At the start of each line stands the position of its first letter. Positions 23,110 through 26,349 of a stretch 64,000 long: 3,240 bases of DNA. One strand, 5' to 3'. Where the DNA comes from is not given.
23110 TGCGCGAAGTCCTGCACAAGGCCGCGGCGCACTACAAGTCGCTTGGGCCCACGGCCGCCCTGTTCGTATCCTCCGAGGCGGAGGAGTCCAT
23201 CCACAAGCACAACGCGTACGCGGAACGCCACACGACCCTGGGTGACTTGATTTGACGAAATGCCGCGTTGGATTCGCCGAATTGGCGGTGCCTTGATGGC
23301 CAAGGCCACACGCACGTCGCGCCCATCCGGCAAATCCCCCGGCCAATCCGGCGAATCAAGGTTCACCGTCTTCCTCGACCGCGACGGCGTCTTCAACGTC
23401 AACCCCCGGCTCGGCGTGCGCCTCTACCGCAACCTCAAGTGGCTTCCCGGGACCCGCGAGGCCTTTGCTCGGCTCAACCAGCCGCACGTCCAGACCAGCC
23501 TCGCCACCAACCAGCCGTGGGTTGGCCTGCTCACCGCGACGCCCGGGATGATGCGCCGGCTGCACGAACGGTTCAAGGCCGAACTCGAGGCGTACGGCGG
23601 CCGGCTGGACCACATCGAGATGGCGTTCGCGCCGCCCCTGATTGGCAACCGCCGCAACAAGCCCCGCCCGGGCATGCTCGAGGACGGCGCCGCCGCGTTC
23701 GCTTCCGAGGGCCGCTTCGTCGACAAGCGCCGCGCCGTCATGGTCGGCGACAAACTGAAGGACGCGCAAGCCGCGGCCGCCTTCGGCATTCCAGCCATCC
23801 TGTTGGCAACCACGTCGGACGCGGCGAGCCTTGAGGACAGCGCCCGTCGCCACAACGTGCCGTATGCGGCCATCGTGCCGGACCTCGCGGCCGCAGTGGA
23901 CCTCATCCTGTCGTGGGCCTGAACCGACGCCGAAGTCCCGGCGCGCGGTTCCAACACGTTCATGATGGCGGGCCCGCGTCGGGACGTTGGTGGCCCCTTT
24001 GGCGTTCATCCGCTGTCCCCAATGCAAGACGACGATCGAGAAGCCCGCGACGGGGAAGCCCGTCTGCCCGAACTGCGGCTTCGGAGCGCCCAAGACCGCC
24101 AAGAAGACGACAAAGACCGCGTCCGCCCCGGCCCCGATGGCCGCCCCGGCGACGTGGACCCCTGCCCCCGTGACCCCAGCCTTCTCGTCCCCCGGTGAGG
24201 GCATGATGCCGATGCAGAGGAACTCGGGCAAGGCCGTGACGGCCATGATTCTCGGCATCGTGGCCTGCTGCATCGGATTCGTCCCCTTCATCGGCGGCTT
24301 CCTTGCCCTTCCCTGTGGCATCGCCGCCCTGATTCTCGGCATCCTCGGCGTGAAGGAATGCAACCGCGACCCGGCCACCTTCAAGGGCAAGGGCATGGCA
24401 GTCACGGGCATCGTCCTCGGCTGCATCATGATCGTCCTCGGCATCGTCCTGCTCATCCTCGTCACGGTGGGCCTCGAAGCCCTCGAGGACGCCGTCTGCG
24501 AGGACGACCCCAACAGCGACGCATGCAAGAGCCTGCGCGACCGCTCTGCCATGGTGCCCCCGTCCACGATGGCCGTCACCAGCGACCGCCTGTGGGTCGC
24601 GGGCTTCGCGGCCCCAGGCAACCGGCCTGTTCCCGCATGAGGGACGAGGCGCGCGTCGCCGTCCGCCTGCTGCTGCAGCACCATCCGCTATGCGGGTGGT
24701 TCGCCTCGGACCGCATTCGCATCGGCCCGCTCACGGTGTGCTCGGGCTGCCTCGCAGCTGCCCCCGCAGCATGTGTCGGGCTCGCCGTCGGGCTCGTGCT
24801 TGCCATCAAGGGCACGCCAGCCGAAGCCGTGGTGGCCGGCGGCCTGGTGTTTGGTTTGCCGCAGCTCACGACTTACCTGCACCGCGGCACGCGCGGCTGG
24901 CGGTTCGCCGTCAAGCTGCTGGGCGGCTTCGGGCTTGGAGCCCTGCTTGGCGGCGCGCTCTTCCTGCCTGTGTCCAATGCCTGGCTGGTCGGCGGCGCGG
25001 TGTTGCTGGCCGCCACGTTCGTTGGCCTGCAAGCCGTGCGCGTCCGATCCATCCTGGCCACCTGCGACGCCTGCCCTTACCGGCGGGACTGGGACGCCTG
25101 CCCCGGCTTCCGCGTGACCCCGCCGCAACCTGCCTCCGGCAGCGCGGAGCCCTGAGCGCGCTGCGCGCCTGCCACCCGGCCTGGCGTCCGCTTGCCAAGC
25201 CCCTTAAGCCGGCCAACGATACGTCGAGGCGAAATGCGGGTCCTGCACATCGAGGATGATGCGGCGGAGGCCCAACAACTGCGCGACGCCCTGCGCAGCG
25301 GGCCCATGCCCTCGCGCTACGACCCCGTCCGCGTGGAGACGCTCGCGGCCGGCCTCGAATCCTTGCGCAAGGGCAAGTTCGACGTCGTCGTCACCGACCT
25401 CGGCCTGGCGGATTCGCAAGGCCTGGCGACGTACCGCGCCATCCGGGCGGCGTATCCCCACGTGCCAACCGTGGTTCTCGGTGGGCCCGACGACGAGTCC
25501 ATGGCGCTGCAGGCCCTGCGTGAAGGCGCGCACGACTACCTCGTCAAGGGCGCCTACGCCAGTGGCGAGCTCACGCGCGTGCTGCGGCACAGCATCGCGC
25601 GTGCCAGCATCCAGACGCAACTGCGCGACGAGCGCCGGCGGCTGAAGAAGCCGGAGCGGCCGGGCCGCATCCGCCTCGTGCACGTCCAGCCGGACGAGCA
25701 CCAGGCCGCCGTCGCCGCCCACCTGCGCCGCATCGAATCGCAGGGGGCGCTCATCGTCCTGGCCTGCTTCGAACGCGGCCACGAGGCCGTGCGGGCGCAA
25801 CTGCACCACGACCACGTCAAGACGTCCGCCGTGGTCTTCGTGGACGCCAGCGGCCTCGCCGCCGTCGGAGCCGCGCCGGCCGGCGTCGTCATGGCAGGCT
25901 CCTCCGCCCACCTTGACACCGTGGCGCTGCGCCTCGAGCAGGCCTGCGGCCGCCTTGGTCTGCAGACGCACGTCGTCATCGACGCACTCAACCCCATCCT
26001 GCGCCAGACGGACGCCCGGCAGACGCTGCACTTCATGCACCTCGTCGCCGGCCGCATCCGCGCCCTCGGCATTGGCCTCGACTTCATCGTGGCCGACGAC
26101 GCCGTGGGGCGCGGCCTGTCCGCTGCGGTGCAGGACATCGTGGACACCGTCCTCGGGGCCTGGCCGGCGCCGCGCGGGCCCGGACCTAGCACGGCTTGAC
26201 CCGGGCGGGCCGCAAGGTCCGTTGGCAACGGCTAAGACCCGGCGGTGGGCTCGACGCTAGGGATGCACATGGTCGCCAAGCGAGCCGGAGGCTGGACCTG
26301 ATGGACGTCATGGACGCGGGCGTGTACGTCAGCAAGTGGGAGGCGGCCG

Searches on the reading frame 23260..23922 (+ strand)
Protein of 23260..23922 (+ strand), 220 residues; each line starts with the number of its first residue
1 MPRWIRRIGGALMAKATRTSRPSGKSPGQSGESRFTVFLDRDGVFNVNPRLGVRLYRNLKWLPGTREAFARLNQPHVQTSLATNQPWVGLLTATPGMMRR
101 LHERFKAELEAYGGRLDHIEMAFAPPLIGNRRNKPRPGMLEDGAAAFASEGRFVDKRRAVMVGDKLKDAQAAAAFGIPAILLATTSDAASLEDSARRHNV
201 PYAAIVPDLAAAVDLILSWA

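Call 51: search_protein_families(library=pfam, proteins=[window:23260-23922:+], max_evalue=0.001)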
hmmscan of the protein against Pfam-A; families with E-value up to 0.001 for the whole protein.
window:23260-23922:+ (220 aa): 3 families
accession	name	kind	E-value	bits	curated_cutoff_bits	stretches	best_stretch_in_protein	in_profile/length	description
PF13242.12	Hydrolase_like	-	3.1e-09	37.1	22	1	133-211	3-74/75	HAD-hyrolase-like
PF00702.32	Hydrolase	-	1.4e-06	29.3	26.4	1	49-176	87-191/191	haloacid dehalogenase-like hydrolase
PF13419.12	HAD_2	-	0.00062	20.4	23.8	0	132-181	133-177/178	Haloacid dehalogenase-like hydrolase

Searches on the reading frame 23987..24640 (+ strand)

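Call 51: search_protein_families(library=pfam, proteins=[window:23987-24640:+], max_evalue=0.001)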
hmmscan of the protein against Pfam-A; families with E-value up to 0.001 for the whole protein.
window:23987-24640:+ (217 aa): 2 families
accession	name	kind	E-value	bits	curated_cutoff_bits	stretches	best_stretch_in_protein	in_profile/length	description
PF13828.11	DUF4190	-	2.6e-10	40.4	35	1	83-155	2-62/62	Domain of unknown function (DUF4190)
PF13248.11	Zn_ribbon_3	-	0.00047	20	27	1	7-31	2-23/26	zinc-ribbon domain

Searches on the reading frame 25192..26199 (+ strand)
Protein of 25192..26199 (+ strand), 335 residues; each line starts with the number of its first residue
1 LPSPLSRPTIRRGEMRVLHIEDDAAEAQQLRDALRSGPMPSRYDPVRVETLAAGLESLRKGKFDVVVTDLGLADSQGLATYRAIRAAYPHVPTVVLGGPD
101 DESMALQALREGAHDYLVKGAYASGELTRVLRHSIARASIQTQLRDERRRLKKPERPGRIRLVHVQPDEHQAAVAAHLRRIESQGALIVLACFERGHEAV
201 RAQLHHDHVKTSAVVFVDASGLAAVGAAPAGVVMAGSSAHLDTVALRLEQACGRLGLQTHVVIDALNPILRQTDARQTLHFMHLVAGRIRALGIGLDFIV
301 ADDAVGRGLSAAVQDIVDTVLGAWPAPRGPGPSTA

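Call 51: search_protein_families(library=pfam, proteins=[window:25192-26199:+], max_evalue=0.001)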
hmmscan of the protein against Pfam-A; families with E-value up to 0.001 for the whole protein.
window:25192-26199:+ (335 aa): 3 families
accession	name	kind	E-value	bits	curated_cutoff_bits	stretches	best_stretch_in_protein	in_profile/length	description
PF00072.30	Response_reg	-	3.3e-15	56.7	30.2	1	17-121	1-101/111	Response regulator receiver domain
PF24336.1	DUF7504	-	5.2e-05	24.2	27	1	166-294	10-151/179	Family of unknown function (DUF7504)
PF16968.11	TadZ_N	-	0.00065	19.9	26.4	0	75-134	62-119/133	Pilus assembly protein TadZ N-terminal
